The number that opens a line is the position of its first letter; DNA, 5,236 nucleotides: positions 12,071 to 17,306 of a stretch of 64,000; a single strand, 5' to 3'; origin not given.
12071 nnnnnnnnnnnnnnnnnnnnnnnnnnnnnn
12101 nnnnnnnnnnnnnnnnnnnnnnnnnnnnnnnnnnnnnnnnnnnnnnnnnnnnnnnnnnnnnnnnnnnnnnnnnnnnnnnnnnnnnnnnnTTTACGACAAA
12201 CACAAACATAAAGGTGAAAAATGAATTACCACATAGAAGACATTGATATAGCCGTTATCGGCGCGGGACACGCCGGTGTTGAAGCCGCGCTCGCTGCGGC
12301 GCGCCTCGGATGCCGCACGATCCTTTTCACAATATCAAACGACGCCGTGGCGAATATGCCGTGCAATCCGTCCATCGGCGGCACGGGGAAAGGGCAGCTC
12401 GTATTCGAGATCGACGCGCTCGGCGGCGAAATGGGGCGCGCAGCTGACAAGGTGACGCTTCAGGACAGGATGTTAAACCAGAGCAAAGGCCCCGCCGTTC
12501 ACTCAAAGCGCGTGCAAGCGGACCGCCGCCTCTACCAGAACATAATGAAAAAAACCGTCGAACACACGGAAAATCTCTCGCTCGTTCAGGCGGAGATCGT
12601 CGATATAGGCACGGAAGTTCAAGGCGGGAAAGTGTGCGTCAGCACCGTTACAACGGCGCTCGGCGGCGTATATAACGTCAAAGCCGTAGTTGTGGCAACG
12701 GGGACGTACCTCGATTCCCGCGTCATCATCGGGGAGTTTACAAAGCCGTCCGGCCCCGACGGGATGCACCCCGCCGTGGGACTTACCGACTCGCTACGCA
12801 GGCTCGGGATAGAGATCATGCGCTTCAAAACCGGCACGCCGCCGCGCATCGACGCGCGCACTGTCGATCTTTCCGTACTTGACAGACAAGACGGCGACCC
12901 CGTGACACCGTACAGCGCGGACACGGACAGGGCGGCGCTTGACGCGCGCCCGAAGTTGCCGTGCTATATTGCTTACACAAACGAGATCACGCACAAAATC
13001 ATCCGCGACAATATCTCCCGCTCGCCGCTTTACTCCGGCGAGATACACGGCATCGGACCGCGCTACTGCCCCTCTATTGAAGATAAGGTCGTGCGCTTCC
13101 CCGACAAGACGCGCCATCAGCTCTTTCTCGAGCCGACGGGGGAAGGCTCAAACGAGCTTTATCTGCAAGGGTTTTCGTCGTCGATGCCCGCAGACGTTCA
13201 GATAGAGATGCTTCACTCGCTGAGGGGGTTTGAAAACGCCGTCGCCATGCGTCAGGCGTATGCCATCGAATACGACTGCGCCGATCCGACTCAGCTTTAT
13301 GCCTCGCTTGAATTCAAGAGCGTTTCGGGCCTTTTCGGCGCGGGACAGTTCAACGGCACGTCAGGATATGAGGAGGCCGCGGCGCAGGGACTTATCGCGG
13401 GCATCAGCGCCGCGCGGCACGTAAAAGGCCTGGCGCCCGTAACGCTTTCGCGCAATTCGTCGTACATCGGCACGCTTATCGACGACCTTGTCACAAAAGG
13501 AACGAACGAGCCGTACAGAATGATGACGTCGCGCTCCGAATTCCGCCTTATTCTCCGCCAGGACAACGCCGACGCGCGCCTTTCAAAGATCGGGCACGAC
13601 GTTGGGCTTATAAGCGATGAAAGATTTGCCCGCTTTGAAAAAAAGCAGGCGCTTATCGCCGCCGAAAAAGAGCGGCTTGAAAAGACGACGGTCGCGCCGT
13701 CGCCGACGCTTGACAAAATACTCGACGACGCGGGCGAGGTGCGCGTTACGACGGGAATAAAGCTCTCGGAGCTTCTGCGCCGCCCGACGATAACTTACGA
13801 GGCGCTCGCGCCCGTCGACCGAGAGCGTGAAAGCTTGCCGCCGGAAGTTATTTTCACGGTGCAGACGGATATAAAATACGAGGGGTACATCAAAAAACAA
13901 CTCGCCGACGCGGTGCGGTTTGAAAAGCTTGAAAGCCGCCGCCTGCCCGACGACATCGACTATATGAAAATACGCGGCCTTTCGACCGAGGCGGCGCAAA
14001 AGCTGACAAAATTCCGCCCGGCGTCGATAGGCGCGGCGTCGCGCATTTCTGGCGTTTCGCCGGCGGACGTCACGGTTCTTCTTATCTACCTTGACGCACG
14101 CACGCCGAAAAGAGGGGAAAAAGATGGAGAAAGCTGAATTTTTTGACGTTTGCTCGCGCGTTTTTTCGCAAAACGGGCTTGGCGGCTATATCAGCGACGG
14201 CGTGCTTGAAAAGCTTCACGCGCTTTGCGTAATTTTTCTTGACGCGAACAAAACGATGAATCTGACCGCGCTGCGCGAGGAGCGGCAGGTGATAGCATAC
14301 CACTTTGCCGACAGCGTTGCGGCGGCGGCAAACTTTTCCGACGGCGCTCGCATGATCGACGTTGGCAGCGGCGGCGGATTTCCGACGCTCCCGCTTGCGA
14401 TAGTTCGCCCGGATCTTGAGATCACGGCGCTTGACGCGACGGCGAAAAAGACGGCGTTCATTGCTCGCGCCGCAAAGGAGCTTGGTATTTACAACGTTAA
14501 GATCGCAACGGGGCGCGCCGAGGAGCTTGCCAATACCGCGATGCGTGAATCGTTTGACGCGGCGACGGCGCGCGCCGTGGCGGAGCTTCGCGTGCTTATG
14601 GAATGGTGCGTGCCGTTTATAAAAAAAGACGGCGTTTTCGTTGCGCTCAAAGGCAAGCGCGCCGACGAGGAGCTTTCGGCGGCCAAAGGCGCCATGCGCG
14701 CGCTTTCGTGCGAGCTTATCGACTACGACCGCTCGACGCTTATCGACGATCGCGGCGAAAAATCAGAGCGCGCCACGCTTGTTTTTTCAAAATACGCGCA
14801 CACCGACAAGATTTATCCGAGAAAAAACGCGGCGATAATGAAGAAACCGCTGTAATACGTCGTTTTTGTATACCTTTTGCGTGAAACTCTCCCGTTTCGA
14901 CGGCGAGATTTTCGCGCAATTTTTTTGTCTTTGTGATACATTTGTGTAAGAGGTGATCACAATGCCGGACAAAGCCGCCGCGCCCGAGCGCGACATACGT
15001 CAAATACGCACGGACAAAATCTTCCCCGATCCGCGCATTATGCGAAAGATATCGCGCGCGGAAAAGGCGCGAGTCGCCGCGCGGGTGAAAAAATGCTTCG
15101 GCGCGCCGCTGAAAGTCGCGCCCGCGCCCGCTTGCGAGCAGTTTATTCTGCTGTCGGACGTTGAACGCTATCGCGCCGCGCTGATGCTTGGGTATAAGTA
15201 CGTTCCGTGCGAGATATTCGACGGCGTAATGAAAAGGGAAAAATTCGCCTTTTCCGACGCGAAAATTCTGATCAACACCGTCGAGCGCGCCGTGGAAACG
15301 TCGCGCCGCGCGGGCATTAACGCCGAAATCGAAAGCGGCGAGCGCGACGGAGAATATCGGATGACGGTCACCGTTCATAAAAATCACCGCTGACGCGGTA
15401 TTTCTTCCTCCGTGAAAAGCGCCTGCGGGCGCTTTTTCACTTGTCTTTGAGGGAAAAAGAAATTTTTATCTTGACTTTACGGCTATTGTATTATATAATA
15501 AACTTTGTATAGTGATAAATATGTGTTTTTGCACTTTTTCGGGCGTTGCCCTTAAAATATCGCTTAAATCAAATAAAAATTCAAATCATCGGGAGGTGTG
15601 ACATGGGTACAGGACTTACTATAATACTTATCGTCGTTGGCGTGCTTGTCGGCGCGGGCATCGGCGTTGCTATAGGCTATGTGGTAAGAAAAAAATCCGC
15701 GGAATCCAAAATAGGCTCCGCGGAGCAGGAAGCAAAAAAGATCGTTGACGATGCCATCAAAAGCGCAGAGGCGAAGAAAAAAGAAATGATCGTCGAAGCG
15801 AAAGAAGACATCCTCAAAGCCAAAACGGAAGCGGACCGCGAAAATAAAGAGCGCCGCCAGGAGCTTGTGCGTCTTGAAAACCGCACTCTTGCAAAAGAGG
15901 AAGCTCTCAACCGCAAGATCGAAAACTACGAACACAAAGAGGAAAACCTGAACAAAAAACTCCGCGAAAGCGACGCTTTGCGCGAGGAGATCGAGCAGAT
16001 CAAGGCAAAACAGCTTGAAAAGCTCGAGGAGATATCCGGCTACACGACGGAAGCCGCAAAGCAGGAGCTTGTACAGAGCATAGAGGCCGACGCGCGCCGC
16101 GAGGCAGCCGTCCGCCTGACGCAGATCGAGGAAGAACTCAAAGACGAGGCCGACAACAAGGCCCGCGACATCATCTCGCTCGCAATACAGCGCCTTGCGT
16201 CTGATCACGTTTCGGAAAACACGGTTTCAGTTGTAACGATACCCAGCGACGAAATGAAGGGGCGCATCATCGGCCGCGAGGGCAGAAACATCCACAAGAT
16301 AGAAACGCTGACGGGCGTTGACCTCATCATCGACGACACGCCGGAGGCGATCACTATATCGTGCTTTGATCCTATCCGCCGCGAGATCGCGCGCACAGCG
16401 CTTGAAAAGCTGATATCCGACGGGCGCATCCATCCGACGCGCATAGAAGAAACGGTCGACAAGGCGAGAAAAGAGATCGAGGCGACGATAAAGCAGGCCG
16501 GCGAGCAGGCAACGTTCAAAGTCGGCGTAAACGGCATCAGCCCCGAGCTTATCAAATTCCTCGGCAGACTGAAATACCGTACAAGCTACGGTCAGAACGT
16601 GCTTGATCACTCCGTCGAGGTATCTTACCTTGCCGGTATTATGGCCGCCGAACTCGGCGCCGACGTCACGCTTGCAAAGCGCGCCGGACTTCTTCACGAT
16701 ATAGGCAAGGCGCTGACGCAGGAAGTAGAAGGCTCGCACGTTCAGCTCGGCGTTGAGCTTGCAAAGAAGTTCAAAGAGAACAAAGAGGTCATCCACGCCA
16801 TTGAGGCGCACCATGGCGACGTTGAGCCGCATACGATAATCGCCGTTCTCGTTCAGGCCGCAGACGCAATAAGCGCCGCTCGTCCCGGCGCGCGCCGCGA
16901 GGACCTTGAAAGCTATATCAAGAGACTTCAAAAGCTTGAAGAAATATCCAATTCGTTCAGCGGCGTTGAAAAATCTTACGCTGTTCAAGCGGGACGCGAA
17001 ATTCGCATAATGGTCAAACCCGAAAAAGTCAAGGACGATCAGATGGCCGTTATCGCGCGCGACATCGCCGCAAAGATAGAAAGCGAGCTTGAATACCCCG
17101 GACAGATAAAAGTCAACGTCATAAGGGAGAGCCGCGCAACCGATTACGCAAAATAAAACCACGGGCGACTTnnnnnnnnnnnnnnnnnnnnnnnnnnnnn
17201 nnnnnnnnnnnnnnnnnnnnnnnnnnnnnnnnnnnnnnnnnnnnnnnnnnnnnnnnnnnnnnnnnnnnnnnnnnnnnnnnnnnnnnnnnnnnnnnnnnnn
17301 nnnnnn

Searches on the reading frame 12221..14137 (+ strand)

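Call 13: search_protein_families(library=pfam, proteins=[window:12221-14137:+], max_evalue=0.001)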
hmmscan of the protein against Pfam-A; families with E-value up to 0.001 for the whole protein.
window:12221-14137:+ (638 aa): 6 families
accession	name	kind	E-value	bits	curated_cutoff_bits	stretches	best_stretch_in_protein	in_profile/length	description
PF01134.28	GIDA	-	2.8e-150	501.2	22.1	1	9-403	1-389/391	Glucose inhibited division protein A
PF13932.14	SAM_GIDA_C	-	1.9e-25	88.9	27.1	1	566-621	2-57/57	tRNA modifying enzyme MnmG/GidA C-terminal helical bundle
PF21680.2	GIDA_C_1st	-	1.5e-24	87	24.7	1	466-560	1-95/96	tRNA modifying enzyme MnmG/GidA C-terminal helical domain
PF07992.20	Pyr_redox_2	-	3.2e-07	30.5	26.1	1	9-162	2-109/291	Pyridine nucleotide-disulphide oxidoreductase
PF12831.13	FAD_oxidored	-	1.6e-06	28.1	27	1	9-162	1-144/416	FAD dependent oxidoreductase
PF01262.27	AlaDh_PNT_C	-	2.7e-05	24.1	23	0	7-43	28-64/214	Alanine dehydrogenase/PNT, C-terminal domain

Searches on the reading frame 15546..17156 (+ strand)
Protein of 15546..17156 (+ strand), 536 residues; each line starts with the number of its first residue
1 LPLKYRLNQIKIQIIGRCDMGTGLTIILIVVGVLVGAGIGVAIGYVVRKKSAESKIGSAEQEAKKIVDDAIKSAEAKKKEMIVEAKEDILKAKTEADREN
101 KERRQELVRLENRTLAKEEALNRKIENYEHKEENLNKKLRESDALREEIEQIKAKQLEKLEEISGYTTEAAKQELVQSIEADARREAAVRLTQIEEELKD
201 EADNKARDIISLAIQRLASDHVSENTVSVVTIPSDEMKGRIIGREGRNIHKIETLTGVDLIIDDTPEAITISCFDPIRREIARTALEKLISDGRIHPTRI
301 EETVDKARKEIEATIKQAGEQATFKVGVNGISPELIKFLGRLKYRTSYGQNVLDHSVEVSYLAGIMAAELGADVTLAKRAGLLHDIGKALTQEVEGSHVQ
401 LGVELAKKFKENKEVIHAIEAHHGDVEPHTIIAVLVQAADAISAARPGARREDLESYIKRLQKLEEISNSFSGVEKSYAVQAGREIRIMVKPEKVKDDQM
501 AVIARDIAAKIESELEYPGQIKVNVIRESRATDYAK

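Call 13: search_protein_families(library=pfam, proteins=[window:15546-17156:+], max_evalue=0.001)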
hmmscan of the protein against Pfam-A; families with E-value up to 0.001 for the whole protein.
window:15546-17156:+ (536 aa): 4 families
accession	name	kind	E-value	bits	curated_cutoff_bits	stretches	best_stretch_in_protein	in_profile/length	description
PF12072.13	RNase_Y_N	-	4.6e-55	186.6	32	1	29-221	2-201/201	RNase Y N-terminal region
PF01966.28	HD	-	5.4e-21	75.5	22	1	352-444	1-115/116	HD domain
PF00013.35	KH_1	-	1.3e-08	34.9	21.5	1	230-287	4-65/66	KH domain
PF08668.18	HDOD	-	1.8e-05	24.8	22.9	1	351-413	94-157/196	HDOD domain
